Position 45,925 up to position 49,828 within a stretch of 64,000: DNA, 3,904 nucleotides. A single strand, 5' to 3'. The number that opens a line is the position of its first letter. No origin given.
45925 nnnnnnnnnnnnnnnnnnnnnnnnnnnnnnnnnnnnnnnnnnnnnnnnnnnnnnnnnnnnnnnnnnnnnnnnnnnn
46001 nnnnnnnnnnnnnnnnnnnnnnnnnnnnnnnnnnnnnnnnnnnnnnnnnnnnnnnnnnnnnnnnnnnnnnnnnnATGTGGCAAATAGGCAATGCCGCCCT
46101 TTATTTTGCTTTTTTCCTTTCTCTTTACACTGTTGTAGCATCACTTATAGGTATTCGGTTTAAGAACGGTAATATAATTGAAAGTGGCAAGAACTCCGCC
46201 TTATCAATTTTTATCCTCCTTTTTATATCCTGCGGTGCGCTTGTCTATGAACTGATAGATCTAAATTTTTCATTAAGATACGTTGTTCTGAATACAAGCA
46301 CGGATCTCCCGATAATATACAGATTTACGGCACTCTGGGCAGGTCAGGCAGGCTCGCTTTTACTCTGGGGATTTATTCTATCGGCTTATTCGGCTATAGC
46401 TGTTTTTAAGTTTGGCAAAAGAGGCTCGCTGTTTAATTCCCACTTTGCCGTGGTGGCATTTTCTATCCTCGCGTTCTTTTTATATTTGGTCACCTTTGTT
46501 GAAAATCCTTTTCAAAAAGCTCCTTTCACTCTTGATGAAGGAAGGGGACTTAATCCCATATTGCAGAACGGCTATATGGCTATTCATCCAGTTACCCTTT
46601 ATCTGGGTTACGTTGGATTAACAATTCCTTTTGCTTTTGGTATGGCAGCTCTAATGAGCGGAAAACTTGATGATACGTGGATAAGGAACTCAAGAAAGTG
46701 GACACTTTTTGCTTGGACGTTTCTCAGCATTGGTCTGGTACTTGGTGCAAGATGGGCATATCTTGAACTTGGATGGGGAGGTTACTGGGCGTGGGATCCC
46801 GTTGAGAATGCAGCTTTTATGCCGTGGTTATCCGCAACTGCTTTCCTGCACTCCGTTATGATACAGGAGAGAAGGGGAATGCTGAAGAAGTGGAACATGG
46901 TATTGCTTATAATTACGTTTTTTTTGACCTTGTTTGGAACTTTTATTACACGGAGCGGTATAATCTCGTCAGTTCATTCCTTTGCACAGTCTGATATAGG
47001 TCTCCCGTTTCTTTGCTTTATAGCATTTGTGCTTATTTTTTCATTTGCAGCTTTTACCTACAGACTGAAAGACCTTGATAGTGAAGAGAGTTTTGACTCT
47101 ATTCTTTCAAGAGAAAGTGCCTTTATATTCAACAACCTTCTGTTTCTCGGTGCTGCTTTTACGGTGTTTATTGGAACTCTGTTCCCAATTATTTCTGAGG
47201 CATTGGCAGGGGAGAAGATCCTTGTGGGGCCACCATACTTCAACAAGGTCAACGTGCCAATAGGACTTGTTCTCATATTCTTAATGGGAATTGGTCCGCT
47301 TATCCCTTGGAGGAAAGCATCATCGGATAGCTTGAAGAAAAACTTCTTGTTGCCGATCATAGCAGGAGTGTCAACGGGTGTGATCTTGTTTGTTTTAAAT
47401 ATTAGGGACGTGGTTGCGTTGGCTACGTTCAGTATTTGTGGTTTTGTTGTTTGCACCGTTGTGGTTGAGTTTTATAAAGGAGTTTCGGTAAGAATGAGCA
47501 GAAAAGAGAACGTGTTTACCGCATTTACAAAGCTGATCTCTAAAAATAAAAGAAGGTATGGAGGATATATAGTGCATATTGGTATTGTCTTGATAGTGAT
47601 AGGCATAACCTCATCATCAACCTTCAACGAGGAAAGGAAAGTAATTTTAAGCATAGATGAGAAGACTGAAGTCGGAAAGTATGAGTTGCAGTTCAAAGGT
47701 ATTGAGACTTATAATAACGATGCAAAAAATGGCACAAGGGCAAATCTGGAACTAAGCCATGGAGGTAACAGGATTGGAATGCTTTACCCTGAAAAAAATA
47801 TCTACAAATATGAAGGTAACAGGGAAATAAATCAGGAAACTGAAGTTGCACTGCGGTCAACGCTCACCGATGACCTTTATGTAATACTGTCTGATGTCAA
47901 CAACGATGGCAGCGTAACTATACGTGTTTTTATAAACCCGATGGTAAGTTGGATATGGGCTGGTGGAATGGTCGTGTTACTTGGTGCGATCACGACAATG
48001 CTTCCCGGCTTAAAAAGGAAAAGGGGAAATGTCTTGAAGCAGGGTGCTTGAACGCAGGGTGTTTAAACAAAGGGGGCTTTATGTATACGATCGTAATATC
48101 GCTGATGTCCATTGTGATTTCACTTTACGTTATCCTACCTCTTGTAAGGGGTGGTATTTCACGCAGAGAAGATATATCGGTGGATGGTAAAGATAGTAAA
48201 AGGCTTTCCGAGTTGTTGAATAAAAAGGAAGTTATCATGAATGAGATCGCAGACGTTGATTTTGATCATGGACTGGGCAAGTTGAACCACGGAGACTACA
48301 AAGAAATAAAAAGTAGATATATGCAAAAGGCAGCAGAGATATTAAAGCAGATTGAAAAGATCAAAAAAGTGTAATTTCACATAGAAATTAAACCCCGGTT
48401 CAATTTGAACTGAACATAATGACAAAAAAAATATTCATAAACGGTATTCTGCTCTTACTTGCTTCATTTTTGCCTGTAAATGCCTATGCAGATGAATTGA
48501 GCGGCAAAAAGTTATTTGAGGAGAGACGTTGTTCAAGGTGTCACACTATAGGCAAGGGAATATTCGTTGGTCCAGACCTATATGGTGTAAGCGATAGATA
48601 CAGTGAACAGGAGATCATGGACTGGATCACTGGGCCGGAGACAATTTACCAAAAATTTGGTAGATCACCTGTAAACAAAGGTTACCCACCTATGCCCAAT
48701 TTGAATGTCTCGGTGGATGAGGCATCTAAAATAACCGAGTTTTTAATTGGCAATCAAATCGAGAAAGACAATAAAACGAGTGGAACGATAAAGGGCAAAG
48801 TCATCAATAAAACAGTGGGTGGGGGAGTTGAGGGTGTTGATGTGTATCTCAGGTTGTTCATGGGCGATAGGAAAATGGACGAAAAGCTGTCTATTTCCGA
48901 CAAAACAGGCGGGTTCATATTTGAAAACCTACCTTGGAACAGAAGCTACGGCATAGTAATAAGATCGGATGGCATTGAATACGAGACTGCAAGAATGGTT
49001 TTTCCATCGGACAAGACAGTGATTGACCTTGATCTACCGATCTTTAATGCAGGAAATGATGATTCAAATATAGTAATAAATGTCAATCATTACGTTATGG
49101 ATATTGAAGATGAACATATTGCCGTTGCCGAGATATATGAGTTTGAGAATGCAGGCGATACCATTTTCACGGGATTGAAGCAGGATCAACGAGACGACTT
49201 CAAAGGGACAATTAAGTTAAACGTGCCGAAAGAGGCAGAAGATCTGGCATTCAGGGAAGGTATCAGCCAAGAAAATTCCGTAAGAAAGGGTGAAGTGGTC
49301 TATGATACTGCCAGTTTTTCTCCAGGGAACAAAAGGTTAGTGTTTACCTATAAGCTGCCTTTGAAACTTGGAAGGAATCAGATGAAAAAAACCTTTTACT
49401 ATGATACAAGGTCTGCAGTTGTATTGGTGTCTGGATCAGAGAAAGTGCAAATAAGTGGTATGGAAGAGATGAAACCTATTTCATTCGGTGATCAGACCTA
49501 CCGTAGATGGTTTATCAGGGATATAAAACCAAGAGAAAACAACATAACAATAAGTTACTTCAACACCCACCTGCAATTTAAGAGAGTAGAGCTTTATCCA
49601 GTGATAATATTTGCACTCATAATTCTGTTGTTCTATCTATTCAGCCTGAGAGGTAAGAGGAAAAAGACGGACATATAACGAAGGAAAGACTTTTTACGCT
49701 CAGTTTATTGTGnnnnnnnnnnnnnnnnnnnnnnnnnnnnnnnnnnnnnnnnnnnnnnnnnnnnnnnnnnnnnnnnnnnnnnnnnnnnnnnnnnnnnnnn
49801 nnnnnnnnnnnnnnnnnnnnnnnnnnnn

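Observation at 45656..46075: CcmE carries a CXXXY heme-binding motif instead of the canonical HXXXY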

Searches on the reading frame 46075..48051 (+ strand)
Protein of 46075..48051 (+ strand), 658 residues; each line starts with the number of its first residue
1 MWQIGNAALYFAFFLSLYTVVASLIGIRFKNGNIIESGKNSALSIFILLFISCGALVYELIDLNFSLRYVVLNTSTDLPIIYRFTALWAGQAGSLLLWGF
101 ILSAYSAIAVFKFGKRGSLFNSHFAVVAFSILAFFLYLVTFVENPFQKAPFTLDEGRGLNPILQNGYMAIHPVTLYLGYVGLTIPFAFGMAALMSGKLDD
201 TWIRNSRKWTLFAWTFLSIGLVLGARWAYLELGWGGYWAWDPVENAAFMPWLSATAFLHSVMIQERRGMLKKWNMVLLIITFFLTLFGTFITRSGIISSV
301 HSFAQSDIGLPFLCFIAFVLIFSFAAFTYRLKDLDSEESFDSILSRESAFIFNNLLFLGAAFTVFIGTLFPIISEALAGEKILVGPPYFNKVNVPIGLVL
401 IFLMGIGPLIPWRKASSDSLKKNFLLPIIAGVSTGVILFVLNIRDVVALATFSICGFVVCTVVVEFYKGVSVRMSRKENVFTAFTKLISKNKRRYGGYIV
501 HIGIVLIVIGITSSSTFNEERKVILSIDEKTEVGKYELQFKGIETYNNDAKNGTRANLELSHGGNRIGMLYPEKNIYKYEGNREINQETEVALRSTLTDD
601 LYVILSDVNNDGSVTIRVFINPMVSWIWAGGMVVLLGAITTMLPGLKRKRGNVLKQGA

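Call 5: search_protein_families(library=pfam, proteins=[window:46075-48051:+], max_evalue=0.01)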
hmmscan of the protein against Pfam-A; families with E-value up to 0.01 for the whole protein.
window:46075-48051:+ (658 aa): 3 families
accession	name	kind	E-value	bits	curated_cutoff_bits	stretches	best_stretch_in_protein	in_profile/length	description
PF16327.10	CcmF_C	-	3.3e-72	243.9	28.7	1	313-642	1-320/323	Cytochrome c-type biogenesis protein CcmF C-terminal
PF01578.25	Cytochrom_C_asm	-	7.3e-38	130.8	29.9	1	88-294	1-206/212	Cytochrome C assembly protein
PF05140.19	ResB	-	0.0013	18.1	24.6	0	493-530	150-187/486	ResB-like family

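Call 6: search_protein_families(library=ncbifam, proteins=[window:46075-48051:+], max_evalue=0.01)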
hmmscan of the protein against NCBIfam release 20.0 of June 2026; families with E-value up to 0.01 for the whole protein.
window:46075-48051:+ (658 aa): 4 families
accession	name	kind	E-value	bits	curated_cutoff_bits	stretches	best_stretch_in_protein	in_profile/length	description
TIGR00353.1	nrfE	subfamily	6.1e-144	481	569.05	1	54-643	3-573/578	heme lyase CcmF/NrfE family subunit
TIGR03145.1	cyt_nit_nrfE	subfamily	5.1e-139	464.8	927.3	1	3-642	4-630/631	heme lyase NrfEFG subunit NrfE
NF007691.0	PRK10369.1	subfamily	1.2e-113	380.9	394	1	3-648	6-571/573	heme lyase NrfEFG subunit NrfE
TIGR03144.1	cytochr_II_ccsB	equivalog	4.8e-13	49.4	187.6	1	207-296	161-248/252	c-type cytochrome biogenesis protein CcsB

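Call 28: search_solved_structures(query=window:46075-48048:+, max_evalue=0.001, show_alignments=1)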
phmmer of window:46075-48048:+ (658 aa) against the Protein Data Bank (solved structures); distinct sequences matched with E-value up to 0.001: 1.
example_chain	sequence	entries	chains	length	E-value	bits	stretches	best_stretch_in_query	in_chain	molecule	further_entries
6zmq_A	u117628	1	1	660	7.9e-110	371.4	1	4-647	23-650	Cytochrome C-type biogenesis protein ccmF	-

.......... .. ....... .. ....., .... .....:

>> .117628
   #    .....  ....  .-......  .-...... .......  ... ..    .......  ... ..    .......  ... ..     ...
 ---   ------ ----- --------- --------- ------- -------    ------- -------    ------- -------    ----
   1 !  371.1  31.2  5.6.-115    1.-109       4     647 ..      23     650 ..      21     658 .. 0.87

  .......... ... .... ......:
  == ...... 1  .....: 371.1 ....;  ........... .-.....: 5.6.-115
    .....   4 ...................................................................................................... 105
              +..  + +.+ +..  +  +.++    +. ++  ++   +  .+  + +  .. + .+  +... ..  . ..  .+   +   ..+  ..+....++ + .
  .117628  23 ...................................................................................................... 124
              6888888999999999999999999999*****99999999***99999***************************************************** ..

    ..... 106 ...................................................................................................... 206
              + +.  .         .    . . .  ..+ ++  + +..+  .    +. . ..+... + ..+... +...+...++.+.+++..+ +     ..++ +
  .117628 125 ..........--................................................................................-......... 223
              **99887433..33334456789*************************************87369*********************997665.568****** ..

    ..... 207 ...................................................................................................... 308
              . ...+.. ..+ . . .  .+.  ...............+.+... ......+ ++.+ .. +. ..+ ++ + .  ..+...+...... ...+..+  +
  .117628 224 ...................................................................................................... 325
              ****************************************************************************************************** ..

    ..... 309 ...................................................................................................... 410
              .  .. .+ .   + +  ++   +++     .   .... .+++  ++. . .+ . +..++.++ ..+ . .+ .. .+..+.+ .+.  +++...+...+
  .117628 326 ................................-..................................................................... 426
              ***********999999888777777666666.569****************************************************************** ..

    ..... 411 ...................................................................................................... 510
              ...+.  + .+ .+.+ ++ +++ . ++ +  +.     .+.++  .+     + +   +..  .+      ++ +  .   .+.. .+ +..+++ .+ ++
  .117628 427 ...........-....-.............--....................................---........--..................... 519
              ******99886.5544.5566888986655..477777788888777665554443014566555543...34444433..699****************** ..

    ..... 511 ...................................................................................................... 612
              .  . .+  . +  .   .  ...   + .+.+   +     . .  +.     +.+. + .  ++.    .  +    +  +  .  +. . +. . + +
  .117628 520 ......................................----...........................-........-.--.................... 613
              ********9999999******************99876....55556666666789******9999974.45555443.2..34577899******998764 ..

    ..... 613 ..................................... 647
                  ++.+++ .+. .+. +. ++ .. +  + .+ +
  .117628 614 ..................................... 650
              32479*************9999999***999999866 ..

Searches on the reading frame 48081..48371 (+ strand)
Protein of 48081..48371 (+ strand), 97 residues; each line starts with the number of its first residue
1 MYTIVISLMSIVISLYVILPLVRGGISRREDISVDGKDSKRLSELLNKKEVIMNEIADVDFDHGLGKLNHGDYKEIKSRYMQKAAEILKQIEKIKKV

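Call 34: find_homologous_proteins(query=window:48081-48371:+, max_evalue=0.001)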
Query window:48081-48371:+ (97 aa): 1 proteins with E <= 0.001 among 5 candidates.
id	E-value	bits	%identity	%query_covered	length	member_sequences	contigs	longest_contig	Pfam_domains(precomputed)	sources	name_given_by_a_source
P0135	6.0e-52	191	98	100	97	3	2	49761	-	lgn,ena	-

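Call 75: search_protein_families(library=ncbifam, proteins=[window:48081-48371:+], max_evalue=10)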
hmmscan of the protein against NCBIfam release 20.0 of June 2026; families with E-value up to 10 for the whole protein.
window:48081-48371:+ (97 aa): 0 families

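Call 91: search_protein_families(library=pfam, proteins=[window:48081-48371:+], max_evalue=0.1)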
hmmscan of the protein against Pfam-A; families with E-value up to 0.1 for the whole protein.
window:48081-48371:+ (97 aa): 0 families

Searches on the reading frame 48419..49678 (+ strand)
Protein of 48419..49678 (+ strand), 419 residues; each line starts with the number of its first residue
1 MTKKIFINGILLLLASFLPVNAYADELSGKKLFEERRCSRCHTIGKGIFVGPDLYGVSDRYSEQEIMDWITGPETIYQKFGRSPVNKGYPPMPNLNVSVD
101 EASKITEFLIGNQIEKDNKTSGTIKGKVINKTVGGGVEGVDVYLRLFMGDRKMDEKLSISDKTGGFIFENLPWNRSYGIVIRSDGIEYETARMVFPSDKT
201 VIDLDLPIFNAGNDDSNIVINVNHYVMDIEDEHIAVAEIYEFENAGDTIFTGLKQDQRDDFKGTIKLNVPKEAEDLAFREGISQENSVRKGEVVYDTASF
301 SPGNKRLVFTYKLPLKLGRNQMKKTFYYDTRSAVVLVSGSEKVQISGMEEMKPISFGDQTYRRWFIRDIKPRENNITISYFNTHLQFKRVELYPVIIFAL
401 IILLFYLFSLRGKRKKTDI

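Call 5: search_protein_families(library=pfam, proteins=[window:48419-49678:+], max_evalue=0.01)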
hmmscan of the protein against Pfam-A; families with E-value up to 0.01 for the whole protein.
window:48419-49678:+ (419 aa): 4 families
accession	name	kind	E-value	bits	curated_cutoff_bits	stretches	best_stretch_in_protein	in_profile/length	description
PF00034.26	Cytochrom_C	-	2.5e-07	32.3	21.3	1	29-109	4-86/90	Cytochrome c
PF13442.11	Cytochrome_CBB3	-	0.0033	18.2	27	1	27-109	4-68/68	Cytochrome C oxidase, cbb3-type, subunit III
PF13620.12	CarboxypepD_reg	-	0.0043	17.8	32.3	0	123-204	1-79/82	Carboxypeptidase regulatory-like domain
PF17080.10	SepA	-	0.0074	17.1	27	0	316-410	42-133/144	Multidrug Resistance efflux pump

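Call 6: search_protein_families(library=ncbifam, proteins=[window:48419-49678:+], max_evalue=0.01)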
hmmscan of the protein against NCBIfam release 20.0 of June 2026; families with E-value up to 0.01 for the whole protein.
window:48419-49678:+ (419 aa): 4 families
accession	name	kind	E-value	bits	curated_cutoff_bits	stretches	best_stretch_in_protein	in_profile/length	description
TIGR02603.1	CxxCH_TIGR02603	domain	4.6e-05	23.4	68.15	1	25-84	2-62/134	putative heme-binding domain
NF045774.1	cytochro_C551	exception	0.00014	21.8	118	1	25-71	38-83/110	cytochrome c551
NF045773.1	cytochro_C550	exception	0.00028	20.8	125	0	30-71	53-93/118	cytochrome c550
NF006065.0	PRK08207.2-4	equivalog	0.0038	16.2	922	1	184-266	270-351/484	coproporphyrinogen III oxidase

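Call 77: find_homologous_proteins(query=window:48419-49675:+, max_evalue=0.001)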
Query window:48419-49675:+ (419 aa): 42 proteins with E <= 0.001 among 4354 candidates.
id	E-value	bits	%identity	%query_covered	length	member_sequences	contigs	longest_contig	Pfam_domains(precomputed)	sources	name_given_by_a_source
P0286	8.3e-274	926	98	100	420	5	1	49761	PF00034.27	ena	-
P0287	3.5e-149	516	57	88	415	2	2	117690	PF00034.27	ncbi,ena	-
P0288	1.2e-146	507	55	95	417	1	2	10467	-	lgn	-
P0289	1.6e-146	507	57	94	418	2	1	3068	PF00034.27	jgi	-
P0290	5.6e-144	498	53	98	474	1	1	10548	PF00034.27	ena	-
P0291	3.4e-141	489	54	93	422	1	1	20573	PF13620.13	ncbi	-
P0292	1.2e-136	474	53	98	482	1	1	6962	PF13715.13,PF13620.13,PF00034.27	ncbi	ncbi:MAG: c-type cytochrome [Thermodesulfobacteriota bacterium]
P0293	3.2e-134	466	50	99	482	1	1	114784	PF00034.27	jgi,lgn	-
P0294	7.5e-125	435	50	94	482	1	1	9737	PF00034.27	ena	-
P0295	5.2e-115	403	46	97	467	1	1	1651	PF00034.27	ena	-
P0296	2.7e-111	391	48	88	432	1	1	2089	-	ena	-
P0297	4.5e-109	383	44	98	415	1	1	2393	PF00034.27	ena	-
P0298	3.7e-106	374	55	73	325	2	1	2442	PF13620.13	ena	-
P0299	8.6e-106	373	43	93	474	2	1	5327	PF00034.27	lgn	-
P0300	9.4e-106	373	43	93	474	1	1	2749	PF00034.27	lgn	-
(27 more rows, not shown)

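Call 85: predict_structure(alignment_id=A5)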
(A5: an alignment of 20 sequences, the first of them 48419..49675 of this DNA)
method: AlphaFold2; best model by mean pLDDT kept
length: 419 residues; sequences in the alignment: 20
mean_pLDDT: 83.0   pTM: 0.65
mean pLDDT of the five models: 83.0, 82.6, 81.9, 79.6, 79.2
residues with pLDDT >= 90: 173; 70-90: 181; 50-70: 43; < 50: 22
segments of 3 or more residues with pLDDT < 50: 16-26, 385-388, 415-419
pLDDT, mean of each block of 10 residues (from residue 1): 61 50 52 83 79 84 87 75 68 81 90 77 95 92 89 93 96 90 85 86 93 91 92 91 93 63 84 94 89 91 95 87 92 88 85 88 93 84 58 82 87 50
secondary structure, 60 per line:
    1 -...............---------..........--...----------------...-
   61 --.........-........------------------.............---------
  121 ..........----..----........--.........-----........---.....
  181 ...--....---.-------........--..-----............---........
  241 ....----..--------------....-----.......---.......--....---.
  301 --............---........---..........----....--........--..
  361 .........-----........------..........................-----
elements in order: H2-16 H26-35 H63-71 H73-80 H99-111 E121-130 E141-148 E151-159 E165-172 E176-183 E186-189 E201-208 E218-229 E233-244 E265-268 E274-280 E287-290 E293-296 E303-314 E318-325 E329-338 E343-346 E349-356 E359-369 E375-382 H389-414
